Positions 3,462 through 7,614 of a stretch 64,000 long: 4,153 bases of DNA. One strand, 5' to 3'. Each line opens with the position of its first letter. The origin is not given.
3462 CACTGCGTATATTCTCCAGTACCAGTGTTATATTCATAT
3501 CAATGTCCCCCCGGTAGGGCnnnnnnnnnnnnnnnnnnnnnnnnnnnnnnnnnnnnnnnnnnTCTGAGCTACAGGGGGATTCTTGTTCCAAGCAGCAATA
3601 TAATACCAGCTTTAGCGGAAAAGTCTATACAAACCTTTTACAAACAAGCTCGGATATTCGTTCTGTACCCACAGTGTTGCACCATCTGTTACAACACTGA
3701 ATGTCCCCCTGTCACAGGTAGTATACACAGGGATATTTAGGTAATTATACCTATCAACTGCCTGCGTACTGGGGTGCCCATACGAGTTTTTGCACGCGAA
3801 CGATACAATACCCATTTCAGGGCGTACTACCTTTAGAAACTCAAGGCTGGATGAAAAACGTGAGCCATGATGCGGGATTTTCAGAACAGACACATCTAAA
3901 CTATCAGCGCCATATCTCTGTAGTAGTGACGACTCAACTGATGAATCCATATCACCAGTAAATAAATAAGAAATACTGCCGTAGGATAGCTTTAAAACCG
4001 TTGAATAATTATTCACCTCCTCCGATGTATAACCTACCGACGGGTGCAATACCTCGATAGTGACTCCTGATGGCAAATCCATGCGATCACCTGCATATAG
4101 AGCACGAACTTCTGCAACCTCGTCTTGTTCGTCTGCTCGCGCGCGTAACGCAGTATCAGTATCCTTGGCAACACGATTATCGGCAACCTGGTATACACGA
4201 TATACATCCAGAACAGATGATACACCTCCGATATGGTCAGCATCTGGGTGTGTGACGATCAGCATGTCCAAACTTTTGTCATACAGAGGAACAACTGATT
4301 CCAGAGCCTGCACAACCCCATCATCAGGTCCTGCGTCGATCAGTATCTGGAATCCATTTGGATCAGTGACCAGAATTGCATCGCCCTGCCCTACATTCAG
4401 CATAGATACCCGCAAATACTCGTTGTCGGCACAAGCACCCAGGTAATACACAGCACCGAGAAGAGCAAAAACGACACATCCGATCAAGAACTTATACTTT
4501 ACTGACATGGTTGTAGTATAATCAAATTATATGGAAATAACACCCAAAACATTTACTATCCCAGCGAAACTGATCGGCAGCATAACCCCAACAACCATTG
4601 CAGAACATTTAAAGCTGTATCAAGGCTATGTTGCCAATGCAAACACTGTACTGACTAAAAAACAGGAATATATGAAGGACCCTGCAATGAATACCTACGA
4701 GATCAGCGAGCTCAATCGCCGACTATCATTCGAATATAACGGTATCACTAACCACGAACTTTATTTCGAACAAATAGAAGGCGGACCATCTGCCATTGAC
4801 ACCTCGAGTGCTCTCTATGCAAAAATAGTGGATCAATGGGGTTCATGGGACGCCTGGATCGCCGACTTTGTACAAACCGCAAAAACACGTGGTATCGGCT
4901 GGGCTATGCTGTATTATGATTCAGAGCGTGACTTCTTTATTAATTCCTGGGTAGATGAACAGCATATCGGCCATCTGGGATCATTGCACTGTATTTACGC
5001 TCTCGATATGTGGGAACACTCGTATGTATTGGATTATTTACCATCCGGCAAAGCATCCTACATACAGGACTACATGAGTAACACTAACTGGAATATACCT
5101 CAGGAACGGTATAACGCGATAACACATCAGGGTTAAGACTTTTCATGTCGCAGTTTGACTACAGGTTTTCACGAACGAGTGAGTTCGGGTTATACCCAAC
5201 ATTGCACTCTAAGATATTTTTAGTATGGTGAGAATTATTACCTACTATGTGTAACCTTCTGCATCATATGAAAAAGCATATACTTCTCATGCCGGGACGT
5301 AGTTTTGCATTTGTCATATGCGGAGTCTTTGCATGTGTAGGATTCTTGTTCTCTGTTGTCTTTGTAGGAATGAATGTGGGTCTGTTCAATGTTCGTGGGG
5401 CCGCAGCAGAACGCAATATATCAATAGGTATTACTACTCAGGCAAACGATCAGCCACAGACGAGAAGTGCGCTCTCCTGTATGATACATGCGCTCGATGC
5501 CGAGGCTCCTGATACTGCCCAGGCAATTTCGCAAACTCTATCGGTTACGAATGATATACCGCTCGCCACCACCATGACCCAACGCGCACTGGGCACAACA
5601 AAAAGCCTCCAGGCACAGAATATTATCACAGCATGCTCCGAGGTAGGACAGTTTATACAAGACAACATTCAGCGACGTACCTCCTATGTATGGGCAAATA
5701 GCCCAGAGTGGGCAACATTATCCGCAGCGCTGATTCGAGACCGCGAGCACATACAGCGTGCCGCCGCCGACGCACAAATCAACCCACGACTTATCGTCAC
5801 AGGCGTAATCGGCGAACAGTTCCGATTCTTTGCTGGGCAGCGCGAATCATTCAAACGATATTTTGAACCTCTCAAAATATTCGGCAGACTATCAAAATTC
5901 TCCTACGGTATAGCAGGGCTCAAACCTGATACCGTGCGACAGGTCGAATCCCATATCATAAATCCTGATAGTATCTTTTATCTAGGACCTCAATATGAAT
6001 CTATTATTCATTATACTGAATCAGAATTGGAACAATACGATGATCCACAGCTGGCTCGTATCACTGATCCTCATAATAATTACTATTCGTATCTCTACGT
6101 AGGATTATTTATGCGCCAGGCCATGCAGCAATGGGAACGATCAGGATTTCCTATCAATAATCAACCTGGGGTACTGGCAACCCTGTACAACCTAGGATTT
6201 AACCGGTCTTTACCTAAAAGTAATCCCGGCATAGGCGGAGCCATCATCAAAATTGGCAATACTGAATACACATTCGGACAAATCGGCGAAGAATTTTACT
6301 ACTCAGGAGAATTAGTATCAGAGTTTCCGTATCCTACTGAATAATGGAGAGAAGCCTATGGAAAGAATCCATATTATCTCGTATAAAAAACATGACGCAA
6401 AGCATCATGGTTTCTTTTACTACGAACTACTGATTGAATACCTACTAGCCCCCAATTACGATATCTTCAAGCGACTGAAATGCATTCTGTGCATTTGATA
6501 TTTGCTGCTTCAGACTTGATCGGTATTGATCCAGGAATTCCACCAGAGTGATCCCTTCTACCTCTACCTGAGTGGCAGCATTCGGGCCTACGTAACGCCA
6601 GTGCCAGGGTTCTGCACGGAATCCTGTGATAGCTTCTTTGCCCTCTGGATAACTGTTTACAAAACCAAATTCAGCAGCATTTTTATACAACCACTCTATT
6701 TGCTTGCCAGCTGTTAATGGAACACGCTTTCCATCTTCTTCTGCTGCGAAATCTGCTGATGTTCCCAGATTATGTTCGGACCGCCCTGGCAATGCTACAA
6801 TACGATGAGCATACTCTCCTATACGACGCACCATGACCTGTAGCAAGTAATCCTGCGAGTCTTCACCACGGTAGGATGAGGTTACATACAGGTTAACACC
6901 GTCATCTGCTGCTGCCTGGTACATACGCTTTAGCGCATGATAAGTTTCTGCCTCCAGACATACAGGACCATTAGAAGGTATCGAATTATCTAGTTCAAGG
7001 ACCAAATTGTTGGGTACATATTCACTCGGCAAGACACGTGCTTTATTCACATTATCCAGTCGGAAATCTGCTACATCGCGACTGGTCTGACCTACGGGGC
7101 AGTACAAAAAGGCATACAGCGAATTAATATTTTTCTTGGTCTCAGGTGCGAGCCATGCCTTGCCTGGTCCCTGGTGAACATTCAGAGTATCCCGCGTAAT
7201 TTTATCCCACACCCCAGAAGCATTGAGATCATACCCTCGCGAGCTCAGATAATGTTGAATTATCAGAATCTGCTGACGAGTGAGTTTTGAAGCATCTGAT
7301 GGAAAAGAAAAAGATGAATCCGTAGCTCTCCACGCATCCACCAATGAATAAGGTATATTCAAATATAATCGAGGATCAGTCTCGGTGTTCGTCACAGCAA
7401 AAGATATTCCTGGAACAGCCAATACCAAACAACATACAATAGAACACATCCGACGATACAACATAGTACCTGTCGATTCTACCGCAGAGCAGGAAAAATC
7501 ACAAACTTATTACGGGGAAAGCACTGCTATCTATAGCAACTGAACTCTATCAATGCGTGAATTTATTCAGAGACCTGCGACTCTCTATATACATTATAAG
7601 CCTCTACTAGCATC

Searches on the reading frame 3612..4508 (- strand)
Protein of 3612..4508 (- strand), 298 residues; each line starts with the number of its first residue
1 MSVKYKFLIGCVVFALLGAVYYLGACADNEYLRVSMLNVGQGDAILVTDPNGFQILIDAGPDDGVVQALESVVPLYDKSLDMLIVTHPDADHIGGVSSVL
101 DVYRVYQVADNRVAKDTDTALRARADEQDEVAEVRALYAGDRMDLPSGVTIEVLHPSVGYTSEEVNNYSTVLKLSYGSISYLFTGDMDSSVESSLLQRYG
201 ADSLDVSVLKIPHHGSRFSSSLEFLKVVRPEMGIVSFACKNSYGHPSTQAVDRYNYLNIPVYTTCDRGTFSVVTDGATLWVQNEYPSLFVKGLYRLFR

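Call 53: search_protein_families(library=pfam, proteins=[window:3612-4508:-], max_evalue=0.001)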
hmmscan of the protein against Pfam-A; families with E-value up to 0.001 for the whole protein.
window:3612-4508:- (298 aa): 4 families
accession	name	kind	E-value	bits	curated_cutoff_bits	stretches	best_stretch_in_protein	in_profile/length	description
PF00753.33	Lactamase_B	-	6.6e-11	43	22.7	1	38-236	2-193/196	Metallo-beta-lactamase superfamily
PF12706.13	Lactamase_B_2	-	3.4e-09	37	27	1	55-201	3-156/200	Beta-lactamase superfamily domain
PF25281.1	MBL_MAP1B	-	0.00033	20.2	37.6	0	39-102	28-87/279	MAP1B MBL-like domain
PF19583.5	ODP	-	0.00053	20.4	27.2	1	46-193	7-142/194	ODP family beta lactamase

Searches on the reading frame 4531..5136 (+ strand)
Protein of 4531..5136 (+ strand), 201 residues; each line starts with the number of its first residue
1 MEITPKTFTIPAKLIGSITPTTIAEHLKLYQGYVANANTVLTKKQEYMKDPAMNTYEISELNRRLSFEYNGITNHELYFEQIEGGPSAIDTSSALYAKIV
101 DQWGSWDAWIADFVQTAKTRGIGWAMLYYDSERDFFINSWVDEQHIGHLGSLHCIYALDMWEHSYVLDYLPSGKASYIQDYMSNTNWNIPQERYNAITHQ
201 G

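Call 66: search_protein_families(library=pfam, proteins=[window:4531-5136:+], max_evalue=0.001)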
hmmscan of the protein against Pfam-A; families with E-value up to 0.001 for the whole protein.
window:4531-5136:+ (201 aa): 2 families
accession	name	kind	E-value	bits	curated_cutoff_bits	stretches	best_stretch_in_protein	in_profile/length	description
PF02777.23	Sod_Fe_C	-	2.8e-17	63.1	20.9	1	93-191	3-100/102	Iron/manganese superoxide dismutases, C-terminal domain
PF00081.27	Sod_Fe_N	-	8.1e-07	29.9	27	1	26-82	27-81/82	Iron/manganese superoxide dismutases, alpha-hairpin domain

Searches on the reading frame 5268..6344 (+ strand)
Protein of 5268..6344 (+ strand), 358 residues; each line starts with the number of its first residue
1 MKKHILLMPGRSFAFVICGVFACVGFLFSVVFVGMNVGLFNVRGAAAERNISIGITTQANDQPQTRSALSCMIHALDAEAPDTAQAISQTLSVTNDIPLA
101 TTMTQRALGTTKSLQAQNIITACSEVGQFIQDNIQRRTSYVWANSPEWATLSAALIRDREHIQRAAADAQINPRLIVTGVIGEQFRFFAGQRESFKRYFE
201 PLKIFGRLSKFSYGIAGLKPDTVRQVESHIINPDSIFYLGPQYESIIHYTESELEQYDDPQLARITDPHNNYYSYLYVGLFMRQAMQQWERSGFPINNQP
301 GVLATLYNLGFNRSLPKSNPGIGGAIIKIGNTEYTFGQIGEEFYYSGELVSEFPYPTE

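Call 53: search_protein_families(library=pfam, proteins=[window:5268-6344:+], max_evalue=0.001)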
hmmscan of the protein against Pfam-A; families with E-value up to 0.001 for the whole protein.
window:5268-6344:+ (358 aa): 1 family
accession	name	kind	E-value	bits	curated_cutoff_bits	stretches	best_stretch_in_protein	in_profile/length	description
PF07182.16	DUF1402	-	0.0005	19.7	27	0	265-312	215-260/300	Protein of unknown function (DUF1402)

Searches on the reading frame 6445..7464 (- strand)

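Call 53: search_protein_families(library=pfam, proteins=[window:6445-7464:-], max_evalue=0.001)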
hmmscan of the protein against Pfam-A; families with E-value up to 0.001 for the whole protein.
window:6445-7464:- (339 aa): 1 family
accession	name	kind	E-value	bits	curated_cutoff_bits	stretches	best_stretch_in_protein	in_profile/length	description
PF02557.22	VanY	-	2.3e-31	108.7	25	1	170-293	4-131/132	D-alanyl-D-alanine carboxypeptidase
